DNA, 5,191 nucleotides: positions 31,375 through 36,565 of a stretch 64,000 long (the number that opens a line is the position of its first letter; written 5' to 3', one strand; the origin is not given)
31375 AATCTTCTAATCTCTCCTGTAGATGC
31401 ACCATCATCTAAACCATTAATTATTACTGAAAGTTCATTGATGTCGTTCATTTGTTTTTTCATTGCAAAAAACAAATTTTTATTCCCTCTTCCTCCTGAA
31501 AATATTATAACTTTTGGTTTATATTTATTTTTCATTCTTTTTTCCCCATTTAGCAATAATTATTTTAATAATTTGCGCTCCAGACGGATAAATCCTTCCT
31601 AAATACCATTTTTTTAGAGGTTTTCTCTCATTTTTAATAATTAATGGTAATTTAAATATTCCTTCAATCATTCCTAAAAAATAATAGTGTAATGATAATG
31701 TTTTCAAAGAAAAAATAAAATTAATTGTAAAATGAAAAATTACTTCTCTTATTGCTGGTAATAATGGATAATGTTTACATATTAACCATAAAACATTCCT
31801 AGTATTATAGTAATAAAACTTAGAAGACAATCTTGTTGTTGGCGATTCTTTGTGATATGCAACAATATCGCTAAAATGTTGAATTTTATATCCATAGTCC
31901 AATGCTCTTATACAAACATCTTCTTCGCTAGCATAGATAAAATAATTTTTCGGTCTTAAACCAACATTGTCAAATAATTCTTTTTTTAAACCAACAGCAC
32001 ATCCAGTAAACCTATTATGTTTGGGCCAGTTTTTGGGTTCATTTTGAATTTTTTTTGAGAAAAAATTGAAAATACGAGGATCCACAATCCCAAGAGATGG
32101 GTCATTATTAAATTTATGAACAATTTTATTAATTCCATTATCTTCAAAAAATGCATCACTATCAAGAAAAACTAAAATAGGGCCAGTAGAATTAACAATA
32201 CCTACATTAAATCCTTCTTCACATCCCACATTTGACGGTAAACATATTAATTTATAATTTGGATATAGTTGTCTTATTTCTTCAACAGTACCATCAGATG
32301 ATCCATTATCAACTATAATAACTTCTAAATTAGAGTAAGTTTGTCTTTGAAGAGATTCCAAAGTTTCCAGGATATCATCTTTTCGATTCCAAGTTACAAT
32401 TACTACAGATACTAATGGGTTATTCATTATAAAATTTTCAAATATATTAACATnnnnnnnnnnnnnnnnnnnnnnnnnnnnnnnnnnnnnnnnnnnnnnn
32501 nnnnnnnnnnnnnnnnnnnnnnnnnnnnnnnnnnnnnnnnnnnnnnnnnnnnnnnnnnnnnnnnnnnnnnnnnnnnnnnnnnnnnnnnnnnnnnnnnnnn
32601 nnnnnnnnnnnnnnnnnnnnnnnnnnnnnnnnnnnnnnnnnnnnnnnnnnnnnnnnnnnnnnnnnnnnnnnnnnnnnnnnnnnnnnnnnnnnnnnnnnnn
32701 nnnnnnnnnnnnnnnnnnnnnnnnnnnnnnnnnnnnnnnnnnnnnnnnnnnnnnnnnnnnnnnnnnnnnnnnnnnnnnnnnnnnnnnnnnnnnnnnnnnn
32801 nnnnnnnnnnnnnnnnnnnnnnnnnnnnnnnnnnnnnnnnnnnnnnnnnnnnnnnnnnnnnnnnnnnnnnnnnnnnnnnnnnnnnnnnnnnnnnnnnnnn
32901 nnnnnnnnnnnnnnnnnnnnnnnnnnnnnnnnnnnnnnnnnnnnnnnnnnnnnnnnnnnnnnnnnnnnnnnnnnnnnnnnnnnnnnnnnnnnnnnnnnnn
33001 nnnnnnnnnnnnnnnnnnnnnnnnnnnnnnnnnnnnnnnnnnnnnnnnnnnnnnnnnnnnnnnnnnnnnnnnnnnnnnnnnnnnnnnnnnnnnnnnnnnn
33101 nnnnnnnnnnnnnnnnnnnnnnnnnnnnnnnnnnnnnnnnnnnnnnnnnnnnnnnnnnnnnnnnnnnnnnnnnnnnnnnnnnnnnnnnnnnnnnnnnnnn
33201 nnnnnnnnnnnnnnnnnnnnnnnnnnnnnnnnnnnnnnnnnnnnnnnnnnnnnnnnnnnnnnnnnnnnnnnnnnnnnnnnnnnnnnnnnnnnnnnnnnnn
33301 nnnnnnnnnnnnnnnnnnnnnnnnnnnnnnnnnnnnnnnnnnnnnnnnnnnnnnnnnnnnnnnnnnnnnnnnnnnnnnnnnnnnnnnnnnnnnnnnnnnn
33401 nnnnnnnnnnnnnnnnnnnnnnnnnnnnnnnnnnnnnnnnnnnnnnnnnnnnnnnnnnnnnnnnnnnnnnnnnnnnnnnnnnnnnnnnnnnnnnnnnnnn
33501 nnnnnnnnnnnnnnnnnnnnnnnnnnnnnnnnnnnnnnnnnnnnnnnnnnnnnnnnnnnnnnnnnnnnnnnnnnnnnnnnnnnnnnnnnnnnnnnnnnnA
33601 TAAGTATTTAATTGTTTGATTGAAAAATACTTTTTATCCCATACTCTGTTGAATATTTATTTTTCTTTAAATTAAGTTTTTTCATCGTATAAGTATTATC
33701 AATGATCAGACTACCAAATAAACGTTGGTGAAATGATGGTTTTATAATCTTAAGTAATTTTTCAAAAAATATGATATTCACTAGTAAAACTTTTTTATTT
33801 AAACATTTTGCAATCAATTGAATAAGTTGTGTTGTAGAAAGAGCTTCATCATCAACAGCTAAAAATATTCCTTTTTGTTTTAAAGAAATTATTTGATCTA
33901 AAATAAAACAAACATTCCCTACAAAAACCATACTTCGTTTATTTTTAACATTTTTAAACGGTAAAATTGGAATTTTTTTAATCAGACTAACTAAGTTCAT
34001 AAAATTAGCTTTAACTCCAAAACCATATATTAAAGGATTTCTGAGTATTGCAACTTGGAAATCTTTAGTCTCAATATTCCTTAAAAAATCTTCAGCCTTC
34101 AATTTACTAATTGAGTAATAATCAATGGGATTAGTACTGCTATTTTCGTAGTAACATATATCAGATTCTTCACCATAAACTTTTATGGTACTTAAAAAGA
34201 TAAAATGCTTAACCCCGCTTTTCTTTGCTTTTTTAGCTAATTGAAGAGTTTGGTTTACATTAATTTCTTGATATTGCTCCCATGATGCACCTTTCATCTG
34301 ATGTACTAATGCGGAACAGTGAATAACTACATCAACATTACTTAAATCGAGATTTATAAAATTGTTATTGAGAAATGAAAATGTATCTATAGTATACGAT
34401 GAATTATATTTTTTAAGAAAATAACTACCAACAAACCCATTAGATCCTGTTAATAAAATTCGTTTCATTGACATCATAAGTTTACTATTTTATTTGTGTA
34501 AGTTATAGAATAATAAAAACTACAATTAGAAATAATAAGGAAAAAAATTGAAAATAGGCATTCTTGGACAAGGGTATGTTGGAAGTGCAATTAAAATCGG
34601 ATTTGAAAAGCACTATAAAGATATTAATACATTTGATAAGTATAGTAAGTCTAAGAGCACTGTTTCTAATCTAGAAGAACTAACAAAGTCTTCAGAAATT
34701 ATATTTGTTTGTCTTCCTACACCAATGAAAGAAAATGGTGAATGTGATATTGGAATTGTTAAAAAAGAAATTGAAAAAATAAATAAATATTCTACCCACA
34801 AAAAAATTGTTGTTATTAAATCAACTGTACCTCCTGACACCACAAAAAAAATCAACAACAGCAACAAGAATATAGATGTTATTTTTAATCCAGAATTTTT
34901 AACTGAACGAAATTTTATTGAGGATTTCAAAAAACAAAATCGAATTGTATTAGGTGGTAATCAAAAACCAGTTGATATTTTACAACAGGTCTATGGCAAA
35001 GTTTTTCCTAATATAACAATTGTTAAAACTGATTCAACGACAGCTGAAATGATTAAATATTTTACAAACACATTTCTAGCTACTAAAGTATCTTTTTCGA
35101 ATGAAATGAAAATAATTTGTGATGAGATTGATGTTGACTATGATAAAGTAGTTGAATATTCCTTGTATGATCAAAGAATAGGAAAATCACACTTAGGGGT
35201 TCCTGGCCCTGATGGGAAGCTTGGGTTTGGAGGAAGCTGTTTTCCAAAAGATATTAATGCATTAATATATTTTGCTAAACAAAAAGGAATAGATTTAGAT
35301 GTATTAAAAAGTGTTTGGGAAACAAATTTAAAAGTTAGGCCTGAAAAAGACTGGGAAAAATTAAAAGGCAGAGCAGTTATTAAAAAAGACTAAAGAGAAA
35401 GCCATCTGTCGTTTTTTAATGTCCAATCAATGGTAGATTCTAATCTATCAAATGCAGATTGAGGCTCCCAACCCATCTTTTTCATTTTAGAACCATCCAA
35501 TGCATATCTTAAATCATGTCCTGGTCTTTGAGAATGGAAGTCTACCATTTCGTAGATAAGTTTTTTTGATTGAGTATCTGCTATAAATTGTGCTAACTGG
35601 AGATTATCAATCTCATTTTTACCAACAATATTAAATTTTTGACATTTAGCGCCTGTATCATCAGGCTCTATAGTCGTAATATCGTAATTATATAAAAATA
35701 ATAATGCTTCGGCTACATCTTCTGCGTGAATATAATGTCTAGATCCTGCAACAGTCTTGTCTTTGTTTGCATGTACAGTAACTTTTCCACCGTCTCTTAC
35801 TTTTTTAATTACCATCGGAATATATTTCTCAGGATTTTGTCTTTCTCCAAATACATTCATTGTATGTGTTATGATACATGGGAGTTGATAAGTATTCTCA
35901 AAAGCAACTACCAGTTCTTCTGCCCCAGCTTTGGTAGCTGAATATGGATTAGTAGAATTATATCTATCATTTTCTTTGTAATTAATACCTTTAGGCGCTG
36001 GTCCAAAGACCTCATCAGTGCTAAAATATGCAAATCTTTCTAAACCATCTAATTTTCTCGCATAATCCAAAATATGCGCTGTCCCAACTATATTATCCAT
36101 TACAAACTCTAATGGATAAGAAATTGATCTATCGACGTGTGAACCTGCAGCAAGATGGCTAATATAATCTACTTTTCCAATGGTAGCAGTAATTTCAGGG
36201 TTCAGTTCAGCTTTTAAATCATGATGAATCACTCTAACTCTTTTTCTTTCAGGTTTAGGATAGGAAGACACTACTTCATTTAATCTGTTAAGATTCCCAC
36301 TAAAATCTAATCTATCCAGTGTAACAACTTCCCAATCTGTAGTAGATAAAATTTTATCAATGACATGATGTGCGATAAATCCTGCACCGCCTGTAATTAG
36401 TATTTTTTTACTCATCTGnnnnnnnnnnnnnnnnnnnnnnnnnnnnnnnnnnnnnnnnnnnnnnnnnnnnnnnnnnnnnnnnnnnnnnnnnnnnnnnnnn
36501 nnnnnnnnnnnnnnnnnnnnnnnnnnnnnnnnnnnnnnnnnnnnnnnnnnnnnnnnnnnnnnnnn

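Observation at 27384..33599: Unorthodox CofD/YvcK-centred gene run inside the glycan locus: candidate undescribed phosphodiester-decoration pathway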

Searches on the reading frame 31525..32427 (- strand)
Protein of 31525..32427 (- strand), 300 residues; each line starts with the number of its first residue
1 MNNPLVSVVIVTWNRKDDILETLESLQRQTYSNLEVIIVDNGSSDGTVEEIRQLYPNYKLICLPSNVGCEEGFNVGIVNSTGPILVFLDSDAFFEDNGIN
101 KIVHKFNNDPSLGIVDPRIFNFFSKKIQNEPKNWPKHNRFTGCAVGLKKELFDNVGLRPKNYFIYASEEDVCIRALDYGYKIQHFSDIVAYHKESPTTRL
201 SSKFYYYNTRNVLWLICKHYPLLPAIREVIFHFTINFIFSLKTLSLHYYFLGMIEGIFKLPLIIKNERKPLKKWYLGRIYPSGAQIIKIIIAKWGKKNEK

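Call 4: search_protein_families(library=pfam, proteins=[window:31525-32427:-], max_evalue=0.01)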
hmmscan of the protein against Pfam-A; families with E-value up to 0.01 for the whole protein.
window:31525-32427:- (300 aa): 3 families
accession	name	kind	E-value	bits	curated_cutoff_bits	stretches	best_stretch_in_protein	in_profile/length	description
PF00535.33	Glycos_transf_2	-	1.1e-29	103.9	23.3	1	7-140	1-139/168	Glycosyl transferase family 2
PF13641.12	Glyco_tranf_2_3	-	2.2e-12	48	27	1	6-115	3-119/230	Glycosyltransferase like family 2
PF10111.15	Glyco_tranf_2_2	-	1.6e-07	31.5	27.3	1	7-103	1-103/276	Glycosyltransferase like family 2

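Call 5: search_protein_families(library=ncbifam, proteins=[window:31525-32427:-], max_evalue=0.01)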
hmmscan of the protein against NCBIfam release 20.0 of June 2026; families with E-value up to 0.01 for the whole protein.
window:31525-32427:- (300 aa): 26 families (the best 25 are shown)
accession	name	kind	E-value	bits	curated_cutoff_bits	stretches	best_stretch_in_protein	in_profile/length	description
TIGR03937.1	PgaC_IcaA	equivalog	6.7e-19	68.1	422.3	1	3-119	44-165/407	poly-beta-1,6-N-acetyl-D-glucosamine synthase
NF041875.1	EPS_EpsD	equivalog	9.7e-16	58.1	370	1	6-100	1-98/325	exopolysaccharide biosynthesis glycosyltransferase EpsD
NF047683.1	TeichurnBiosyTuaG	equivalog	5.3e-14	52.5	400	1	2-103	4-108/252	teichuronic acid biosynthesis protein TuaG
NF038299.1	EPS_HpsN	equivalog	1.2e-13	50.8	425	1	4-123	1-123/317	hormogonium polysaccharide biosynthesis glycosyltransferase HpsN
TIGR03111.1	glyc2_xrt_Gpos1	hypoth_equivalog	1.2e-13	50.7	363.95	1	3-114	48-164/439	TIGR03111 family XrtG-associated glycosyltransferase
TIGR04283.1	glyco_like_mftF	equivalog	1.4e-13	51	182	1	6-108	1-100/221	TIGR04283 family arsenosugar biosynthesis glycosyltransferase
TIGR01556.1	rhamnosyltran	subfamily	1.5e-13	50.6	200.55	1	20-256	7-277/281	rhamnosyltransferase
NF007482.0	PRK10073.1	equivalog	7.4e-13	48.2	423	1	3-97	5-101/334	glycosyltransferase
NF041394.1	GtaseAglG_Halo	equivalog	3.1e-12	46.4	440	1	6-113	3-114/304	glucosyl-dolichyl phosphate glucuronosyltransferase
TIGR03965.1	mycofact_glyco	equivalog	7.7e-12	44.8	280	1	4-121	74-193/467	mycofactocin biosynthesis glycosyltransferase MftF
NF050050.1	ProtGlycPglI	equivalog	1.7e-11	44.1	500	1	4-108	2-110/306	GalNAc(5)-diNAcBac-PP-undecaprenol beta-1,3-glucosyltransferase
TIGR04242.1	nodulat_NodC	equivalog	3.7e-10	39.3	550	1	3-114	47-163/395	chitooligosaccharide synthase NodC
NF038302.1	EPS_HpsE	equivalog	1.3e-09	37.5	300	1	6-125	3-130/307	hormogonium polysaccharide biosynthesis glycosyltransferase HpsE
NF053739.1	GlytfEpsEBac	equivalog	3.8e-09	35.9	450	1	4-218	1-229/265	glycosyltransferase EpsE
TIGR04009.1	wcaE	equivalog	7e-09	35.3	369.2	1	5-106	2-106/248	colanic acid biosynthesis glycosyltransferase WcaE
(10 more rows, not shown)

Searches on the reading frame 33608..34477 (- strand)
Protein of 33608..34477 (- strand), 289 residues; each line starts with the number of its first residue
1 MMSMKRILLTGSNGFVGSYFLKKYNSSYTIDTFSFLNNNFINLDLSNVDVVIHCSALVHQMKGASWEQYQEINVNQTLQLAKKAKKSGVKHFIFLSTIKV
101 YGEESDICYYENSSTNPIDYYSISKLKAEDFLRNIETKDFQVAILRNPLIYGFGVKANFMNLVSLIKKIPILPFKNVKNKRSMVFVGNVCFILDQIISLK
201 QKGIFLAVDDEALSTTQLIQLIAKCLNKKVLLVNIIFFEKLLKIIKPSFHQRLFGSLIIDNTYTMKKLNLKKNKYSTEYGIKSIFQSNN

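Call 4: search_protein_families(library=pfam, proteins=[window:33608-34477:-], max_evalue=0.01)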
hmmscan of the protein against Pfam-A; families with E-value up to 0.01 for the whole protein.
window:33608-34477:- (289 aa): 8 families
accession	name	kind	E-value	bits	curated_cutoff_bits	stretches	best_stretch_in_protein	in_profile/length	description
PF01370.27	Epimerase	-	1.9e-21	77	20.9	1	7-199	1-227/240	NAD dependent epimerase/dehydratase family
PF01073.25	3Beta_HSD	-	2.4e-14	53.5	22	1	40-191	59-223/280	3-beta hydroxysteroid dehydrogenase/isomerase family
PF04321.23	RmlD_sub_bind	-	5e-14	52.5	27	1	6-161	2-161/287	RmlD substrate binding domain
PF07993.18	NAD_binding_4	-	5.4e-12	45.9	20.1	1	43-152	85-209/258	Male sterility protein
PF16363.11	GDP_Man_Dehyd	-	3.4e-11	43.6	27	1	46-229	74-269/332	GDP-mannose 4,6 dehydratase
PF13460.12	NAD_binding_10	-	5.7e-06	26.8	27.2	1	45-146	58-142/184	NAD(P)H-binding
PF02719.21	Polysacc_synt_2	-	0.00068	19.3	20.2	1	46-100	76-131/293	Polysaccharide biosynthesis protein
PF05368.20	NmrA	-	0.0018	18.4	27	0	47-257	69-264/298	NmrA-like family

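Call 5: search_protein_families(library=ncbifam, proteins=[window:33608-34477:-], max_evalue=0.01)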
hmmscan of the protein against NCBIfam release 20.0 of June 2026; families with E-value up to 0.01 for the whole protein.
window:33608-34477:- (289 aa): 23 families
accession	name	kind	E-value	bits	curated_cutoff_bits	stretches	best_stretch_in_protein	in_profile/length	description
TIGR01179.1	galE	equivalog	8.7e-18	64.2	262.3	1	46-146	69-172/332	UDP-glucose 4-epimerase GalE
TIGR01214.1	rmlD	equivalog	1.2e-14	54.1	224.05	1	6-232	1-232/285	dTDP-4-dehydrorhamnose reductase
TIGR01746.1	Thioester-redct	subfamily_domain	1.3e-13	51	213.35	1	43-152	85-197/371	thioester reductase domain-containing protein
TIGR04180.1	EDH_00030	hypoth_equivalog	5.3e-12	45.4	475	1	37-232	60-262/297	NAD-dependent 4,6-dehydratase LegB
NF007956.0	PRK10675.1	subfamily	7e-11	41.8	394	1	46-146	72-176/338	UDP-glucose 4-epimerase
TIGR02197.1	heptose_epim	equivalog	1.1e-09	37.9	274.6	1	43-152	62-172/316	ADP-glyceromanno-heptose 6-epimerase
TIGR03466.1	HpnA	hypoth_equivalog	6.5e-08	31.8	367.65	1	38-145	55-165/327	hopanoid-associated sugar epimerase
NF047837.1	UDPAcbARedWbcJ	equivalog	7.1e-08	31.7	500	1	6-189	2-176/372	UDP-2-acetamido-2,6-beta-L-arabino-hexul-4-ose reductase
TIGR01181.1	dTDP_gluc_dehyt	equivalog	1.7e-07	30.6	365.1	1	46-229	72-264/321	dTDP-glucose 4,6-dehydratase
NF042423.1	oxyalk_red_Shew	equivalog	2e-07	30.4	580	1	38-152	61-176/331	2-alkyl-3-oxoalkanoate reductase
TIGR01777.1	yfcH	hypoth_equivalog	3.4e-06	26.9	207.35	1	44-231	54-246/292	TIGR01777 family oxidoreductase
NF042422.1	oxyalk_red_OleD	equivalog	2.6e-05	23.8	580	1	45-164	60-182/329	2-alkyl-3-oxoalkanoate reductase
NF043036.1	ErythonDh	equivalog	2.9e-05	23.4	325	1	46-140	73-168/321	D-erythronate dehydrogenase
NF041592.1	carboxyl_red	equivalog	9.6e-05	20.2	1300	1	47-111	859-921/1160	carboxylic acid reductase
NF011728.1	PRK15181.1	equivalog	0.00024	20.2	760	0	46-147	89-192/348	Vi polysaccharide biosynthesis UDP-N-acetylglucosaminuronic acid C-4 epimerase TviC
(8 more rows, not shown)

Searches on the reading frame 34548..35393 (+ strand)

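Call 8: search_protein_families(library=pfam, proteins=[window:34548-35393:+], max_evalue=0.001)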
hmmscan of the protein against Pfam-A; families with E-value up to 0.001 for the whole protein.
window:34548-35393:+ (281 aa): 2 families
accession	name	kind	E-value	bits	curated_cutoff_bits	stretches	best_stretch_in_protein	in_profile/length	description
PF00984.24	UDPG_MGDP_dh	-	5.8e-28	97.3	25.4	1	165-260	2-92/94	UDP-glucose/GDP-mannose dehydrogenase family, central domain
PF03721.20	UDPG_MGDP_dh_N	-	4.3e-27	95.3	27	1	39-143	67-181/187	UDP-glucose/GDP-mannose dehydrogenase family, NAD binding domain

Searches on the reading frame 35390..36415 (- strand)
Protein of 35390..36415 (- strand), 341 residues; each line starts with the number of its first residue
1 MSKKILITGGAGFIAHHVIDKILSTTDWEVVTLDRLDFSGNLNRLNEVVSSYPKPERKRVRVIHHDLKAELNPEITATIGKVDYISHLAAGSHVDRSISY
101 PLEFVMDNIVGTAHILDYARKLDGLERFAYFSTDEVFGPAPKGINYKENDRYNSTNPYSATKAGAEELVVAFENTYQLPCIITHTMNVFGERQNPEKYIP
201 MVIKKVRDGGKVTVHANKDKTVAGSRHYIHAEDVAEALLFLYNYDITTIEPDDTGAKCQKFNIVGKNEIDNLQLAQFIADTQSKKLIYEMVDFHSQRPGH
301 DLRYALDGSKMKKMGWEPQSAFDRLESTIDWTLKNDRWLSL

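Call 8: search_protein_families(library=pfam, proteins=[window:35390-36415:-], max_evalue=0.001)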
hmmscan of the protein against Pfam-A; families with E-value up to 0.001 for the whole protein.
window:35390-36415:- (341 aa): 6 families
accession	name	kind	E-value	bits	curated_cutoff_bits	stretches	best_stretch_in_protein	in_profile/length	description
PF16363.11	GDP_Man_Dehyd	-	4.5e-49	168.1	27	1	6-325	1-328/332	GDP-mannose 4,6 dehydratase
PF01370.27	Epimerase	-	2.7e-45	155.1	20.9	1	5-243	1-226/240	NAD dependent epimerase/dehydratase family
PF07993.18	NAD_binding_4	-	1.2e-16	61.1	20.1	1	7-194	1-213/258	Male sterility protein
PF01073.25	3Beta_HSD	-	3.4e-15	56.2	22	1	6-237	1-224/280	3-beta hydroxysteroid dehydrogenase/isomerase family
PF02719.21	Polysacc_synt_2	-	6.1e-14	52.3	20.2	1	5-215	1-195/293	Polysaccharide biosynthesis protein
PF04321.23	RmlD_sub_bind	-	2.8e-12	46.7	27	1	4-283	2-232/287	RmlD substrate binding domain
